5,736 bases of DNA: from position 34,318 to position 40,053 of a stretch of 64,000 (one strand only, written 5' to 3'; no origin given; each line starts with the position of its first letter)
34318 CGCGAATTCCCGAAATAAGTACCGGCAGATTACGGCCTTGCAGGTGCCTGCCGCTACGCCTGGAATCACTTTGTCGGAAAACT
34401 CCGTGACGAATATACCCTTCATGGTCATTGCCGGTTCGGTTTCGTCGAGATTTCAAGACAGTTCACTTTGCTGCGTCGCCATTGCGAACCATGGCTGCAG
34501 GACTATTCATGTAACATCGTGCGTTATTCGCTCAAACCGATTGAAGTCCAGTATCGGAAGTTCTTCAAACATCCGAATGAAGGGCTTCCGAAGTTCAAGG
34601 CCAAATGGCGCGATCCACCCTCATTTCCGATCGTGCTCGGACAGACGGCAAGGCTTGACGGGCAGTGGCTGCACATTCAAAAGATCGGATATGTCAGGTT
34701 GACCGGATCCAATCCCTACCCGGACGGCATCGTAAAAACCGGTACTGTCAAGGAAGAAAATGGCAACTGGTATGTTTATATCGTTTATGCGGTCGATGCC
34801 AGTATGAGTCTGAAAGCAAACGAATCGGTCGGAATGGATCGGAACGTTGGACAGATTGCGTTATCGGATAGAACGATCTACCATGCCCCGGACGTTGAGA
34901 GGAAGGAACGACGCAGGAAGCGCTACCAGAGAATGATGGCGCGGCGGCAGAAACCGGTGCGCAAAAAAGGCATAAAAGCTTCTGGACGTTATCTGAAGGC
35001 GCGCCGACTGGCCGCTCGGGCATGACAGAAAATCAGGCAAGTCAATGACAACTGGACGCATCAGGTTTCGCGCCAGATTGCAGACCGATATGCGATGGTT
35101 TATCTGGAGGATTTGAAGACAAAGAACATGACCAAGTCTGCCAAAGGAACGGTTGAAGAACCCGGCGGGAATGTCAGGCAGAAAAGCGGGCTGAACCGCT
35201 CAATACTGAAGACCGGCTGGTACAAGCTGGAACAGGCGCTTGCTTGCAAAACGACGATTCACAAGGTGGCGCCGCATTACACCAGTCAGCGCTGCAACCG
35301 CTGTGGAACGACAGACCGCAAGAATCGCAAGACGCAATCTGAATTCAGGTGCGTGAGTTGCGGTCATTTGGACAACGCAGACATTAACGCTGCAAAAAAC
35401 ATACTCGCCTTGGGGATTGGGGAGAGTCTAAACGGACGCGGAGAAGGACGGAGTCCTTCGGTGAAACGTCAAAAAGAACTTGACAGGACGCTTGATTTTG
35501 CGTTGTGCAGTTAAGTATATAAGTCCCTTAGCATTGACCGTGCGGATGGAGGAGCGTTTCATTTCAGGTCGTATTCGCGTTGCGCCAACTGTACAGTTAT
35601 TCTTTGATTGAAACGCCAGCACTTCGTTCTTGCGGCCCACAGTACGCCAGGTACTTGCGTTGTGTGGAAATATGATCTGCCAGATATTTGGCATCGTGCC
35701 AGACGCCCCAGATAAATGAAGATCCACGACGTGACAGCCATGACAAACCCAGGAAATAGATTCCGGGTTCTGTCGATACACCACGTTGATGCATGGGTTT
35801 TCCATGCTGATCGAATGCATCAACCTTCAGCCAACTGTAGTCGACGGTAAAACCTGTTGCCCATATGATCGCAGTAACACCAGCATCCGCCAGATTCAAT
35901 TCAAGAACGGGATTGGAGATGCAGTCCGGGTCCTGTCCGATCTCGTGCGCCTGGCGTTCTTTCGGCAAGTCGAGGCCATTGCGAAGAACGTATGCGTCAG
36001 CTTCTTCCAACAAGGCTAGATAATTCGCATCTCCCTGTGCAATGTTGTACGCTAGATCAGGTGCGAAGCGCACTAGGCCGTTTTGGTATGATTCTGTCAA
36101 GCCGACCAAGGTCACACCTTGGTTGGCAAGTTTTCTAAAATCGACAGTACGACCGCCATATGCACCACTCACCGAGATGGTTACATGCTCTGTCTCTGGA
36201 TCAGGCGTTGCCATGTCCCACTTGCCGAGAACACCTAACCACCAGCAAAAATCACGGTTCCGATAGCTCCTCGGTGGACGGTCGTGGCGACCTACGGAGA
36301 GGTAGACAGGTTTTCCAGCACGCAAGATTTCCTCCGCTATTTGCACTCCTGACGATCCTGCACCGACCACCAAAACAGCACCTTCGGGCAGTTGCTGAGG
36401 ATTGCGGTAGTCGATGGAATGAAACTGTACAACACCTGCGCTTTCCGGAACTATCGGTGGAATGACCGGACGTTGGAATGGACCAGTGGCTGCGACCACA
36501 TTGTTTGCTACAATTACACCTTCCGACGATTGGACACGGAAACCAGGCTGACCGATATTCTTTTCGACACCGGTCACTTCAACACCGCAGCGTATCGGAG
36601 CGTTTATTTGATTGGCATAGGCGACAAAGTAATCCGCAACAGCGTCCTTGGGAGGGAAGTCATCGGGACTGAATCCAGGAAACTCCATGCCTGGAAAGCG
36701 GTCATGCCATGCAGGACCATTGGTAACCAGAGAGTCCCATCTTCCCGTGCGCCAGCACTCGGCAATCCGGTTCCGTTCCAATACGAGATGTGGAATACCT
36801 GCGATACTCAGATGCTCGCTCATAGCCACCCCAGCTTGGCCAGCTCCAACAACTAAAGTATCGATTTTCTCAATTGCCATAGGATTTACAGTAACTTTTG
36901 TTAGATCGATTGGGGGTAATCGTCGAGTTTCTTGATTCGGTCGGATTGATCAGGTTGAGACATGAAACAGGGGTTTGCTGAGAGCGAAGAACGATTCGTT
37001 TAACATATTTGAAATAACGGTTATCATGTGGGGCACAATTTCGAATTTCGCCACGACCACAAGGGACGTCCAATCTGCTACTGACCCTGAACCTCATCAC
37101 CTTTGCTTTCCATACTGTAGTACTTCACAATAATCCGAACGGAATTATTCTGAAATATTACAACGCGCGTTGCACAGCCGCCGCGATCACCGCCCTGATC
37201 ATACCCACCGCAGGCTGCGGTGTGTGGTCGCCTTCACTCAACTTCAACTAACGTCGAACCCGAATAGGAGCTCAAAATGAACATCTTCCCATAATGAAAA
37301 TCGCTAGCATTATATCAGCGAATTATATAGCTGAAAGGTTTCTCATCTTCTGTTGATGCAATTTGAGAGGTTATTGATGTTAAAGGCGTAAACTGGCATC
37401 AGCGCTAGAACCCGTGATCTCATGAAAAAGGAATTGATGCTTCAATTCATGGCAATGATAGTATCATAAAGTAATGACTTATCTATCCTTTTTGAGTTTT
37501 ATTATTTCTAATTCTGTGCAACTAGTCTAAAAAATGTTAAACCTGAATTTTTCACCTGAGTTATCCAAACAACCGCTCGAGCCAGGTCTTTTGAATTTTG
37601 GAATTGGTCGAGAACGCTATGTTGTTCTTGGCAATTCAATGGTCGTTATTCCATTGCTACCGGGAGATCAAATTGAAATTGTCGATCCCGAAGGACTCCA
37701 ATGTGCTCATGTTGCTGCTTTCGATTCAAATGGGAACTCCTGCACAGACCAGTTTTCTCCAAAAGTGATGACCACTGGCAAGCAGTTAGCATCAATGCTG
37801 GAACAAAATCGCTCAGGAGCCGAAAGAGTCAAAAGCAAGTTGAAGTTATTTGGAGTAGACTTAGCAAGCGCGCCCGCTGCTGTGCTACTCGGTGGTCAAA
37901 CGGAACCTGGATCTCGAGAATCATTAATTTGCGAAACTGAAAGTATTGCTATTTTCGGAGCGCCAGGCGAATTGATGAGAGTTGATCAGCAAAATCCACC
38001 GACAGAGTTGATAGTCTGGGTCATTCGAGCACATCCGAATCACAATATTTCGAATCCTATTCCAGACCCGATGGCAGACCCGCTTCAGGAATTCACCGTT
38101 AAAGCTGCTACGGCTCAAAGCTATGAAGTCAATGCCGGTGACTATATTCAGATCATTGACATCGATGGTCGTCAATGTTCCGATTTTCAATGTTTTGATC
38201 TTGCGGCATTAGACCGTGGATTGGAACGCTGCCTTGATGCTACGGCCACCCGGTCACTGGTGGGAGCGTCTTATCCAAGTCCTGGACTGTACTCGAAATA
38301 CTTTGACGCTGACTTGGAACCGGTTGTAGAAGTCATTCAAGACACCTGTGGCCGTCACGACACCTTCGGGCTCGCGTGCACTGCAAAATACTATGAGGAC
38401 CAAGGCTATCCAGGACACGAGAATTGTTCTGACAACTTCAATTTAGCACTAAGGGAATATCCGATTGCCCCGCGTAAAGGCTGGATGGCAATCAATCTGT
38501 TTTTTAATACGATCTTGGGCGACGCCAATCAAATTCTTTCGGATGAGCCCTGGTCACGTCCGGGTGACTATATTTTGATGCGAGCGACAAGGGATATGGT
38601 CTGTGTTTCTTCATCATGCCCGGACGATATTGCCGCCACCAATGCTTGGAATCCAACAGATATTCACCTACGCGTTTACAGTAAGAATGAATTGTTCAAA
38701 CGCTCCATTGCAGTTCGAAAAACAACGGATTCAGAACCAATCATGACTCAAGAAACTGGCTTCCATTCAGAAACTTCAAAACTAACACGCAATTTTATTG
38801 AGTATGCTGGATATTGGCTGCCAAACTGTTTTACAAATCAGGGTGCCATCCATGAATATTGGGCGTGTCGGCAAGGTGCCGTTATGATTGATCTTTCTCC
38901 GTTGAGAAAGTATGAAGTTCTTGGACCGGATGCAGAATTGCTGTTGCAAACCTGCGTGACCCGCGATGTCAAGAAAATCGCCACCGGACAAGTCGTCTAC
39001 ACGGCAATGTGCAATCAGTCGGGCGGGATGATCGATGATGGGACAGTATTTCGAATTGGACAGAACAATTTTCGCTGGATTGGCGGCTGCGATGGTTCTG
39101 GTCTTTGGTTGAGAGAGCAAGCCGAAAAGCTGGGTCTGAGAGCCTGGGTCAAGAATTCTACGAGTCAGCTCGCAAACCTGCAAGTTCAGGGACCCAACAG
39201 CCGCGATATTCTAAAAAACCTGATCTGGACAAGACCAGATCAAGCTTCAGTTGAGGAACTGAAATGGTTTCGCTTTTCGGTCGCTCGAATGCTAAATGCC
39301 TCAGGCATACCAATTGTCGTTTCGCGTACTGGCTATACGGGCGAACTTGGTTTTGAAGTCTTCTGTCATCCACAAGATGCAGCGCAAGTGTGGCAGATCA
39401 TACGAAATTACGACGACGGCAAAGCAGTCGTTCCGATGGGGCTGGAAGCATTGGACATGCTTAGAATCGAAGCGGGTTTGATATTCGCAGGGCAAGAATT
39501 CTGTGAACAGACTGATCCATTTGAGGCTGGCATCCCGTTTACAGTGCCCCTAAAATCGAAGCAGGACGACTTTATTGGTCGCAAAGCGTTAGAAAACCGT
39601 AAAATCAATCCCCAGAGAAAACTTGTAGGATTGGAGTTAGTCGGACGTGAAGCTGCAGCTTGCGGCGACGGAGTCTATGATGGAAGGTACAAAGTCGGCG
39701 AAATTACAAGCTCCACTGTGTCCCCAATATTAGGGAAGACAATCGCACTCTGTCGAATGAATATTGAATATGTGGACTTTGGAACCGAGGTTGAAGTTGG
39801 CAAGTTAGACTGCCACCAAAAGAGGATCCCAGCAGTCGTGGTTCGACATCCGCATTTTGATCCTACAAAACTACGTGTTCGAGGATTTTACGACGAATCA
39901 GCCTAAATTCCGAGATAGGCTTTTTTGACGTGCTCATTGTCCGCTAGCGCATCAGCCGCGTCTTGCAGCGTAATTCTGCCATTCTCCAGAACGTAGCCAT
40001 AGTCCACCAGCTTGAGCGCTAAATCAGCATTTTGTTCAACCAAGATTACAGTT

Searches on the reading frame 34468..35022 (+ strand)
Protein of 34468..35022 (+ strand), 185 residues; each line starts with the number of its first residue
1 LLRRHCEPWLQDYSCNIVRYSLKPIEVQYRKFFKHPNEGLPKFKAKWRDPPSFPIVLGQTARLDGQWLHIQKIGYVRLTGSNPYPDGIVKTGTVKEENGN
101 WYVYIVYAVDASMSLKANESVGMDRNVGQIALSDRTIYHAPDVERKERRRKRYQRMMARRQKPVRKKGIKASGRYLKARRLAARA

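Call 8: search_protein_families(library=ncbifam, proteins=[window:34468-35022:+], max_evalue=0.00001)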
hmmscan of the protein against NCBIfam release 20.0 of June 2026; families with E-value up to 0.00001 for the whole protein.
window:34468-35022:+ (185 aa): 3 families
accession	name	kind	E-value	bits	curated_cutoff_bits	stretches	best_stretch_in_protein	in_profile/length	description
NF040570.1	guided_TnpB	subfamily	8.7e-20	71.3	100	1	7-184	63-261/389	RNA-guided endonuclease TnpB family protein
NF038281.1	IS200_TnpB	exception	1.2e-15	57.6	425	1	4-183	61-234/360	IS200/IS605 family element RNA-guided endonuclease TnpB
NF038192.1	V_cas_c2c8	exception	6e-06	25.6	350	1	61-163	199-309/457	type V CRISPR-associated protein C2c8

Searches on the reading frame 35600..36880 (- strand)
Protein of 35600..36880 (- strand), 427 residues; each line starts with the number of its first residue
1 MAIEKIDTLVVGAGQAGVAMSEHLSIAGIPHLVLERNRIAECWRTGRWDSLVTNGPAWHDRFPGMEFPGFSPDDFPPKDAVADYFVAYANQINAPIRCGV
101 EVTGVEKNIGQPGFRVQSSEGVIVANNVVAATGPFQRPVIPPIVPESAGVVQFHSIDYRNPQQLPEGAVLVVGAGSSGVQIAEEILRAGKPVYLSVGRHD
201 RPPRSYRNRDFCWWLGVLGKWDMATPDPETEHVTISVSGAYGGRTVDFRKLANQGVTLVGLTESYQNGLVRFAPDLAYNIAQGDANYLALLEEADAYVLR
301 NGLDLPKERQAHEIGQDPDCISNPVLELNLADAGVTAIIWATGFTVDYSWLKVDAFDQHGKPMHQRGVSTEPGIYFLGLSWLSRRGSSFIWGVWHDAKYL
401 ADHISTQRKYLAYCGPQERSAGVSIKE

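Call 8: search_protein_families(library=ncbifam, proteins=[window:35600-36880:-], max_evalue=0.00001)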
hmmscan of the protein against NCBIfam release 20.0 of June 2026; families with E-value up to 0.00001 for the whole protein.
window:35600-36880:- (427 aa): 3 families
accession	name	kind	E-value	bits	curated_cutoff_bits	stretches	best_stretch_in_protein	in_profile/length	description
TIGR04046.1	MSMEG_0569_nitr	hypoth_equivalog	1.6e-105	353.4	498.35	1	8-404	3-400/400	MSMEG_0569 family flavin-dependent oxidoreductase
NF040505.1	ArsO_flavin_mono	equivalog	1.5e-36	126.6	425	1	7-192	2-186/346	ArsO family NAD(P)H-dependent flavin-containing monooxygenase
TIGR04018.1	Bthiol_YpdA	hypoth_equivalog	3e-12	46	339.9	1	7-194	1-180/316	YpdA family putative bacillithiol disulfide reductase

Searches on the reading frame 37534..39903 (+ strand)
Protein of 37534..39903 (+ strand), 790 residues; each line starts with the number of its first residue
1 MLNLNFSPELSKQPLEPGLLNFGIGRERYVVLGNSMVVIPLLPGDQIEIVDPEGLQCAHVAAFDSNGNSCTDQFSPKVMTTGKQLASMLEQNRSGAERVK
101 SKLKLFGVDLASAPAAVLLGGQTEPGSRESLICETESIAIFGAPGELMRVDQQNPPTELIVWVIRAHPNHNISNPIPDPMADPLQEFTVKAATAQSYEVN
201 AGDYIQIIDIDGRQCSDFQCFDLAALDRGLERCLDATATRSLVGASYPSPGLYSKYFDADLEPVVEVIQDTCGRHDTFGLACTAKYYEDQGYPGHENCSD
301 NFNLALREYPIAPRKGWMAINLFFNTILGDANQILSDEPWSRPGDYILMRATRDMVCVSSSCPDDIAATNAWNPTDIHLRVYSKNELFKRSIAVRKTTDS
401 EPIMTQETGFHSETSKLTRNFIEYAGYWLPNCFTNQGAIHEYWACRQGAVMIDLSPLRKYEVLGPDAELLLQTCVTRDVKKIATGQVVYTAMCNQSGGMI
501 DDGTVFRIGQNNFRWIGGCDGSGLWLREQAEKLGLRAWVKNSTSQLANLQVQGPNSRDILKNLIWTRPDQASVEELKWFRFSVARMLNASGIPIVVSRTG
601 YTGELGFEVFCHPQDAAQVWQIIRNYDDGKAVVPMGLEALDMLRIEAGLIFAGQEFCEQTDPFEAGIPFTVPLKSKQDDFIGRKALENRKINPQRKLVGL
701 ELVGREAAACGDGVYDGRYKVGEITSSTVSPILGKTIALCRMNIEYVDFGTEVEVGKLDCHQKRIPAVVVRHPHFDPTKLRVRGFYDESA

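Call 8: search_protein_families(library=ncbifam, proteins=[window:37534-39903:+], max_evalue=0.00001)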
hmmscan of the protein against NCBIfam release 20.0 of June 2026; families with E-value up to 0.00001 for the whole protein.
window:37534-39903:+ (790 aa): 10 families
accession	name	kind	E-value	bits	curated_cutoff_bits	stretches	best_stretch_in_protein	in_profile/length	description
NF053776.1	TmaoDeMthMsil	equivalog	0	1132.5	1100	1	26-783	13-762/763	trimethylamine N-oxide demethylase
NF001567.0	PRK00389.1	subfamily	3.4e-77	259.8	300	1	404-777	2-355/359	glycine cleavage system aminomethyltransferase GcvT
TIGR00528.1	gcvT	equivalog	9.1e-67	225.5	235.85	1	406-773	2-358/362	glycine cleavage system aminomethyltransferase GcvT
NF010093.0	PRK13579.1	equivalog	6.2e-46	156.9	459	1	406-776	10-365/371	glycine cleavage system aminomethyltransferase GcvT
TIGR01372.1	soxA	subfamily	7.5e-45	153.1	1164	1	438-782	646-994/996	sarcosine oxidase subunit alpha family protein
NF009133.0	PRK12486.1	equivalog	1.8e-38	132.4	410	1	421-760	29-357/369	dimethylsulfoniopropionate demethylase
TIGR03424.1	urea_degr_1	equivalog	7.4e-23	81.2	284.7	1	187-381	6-197/198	urea amidolyase associated protein UAAP2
NF047885.1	VanMgalDeMLigM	equivalog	3.3e-13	49.4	580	1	429-650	28-251/461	vanillate/3-O-methylgallate O-demethylase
TIGR03425.1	urea_degr_2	hypoth_equivalog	3.8e-10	39.4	205.95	1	264-389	76-210/233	urea amidolyase associated protein UAAP1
NF047633.1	SyrngDmethDesA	equivalog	7e-10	38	800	1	432-623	32-223/453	syringate O-demethylase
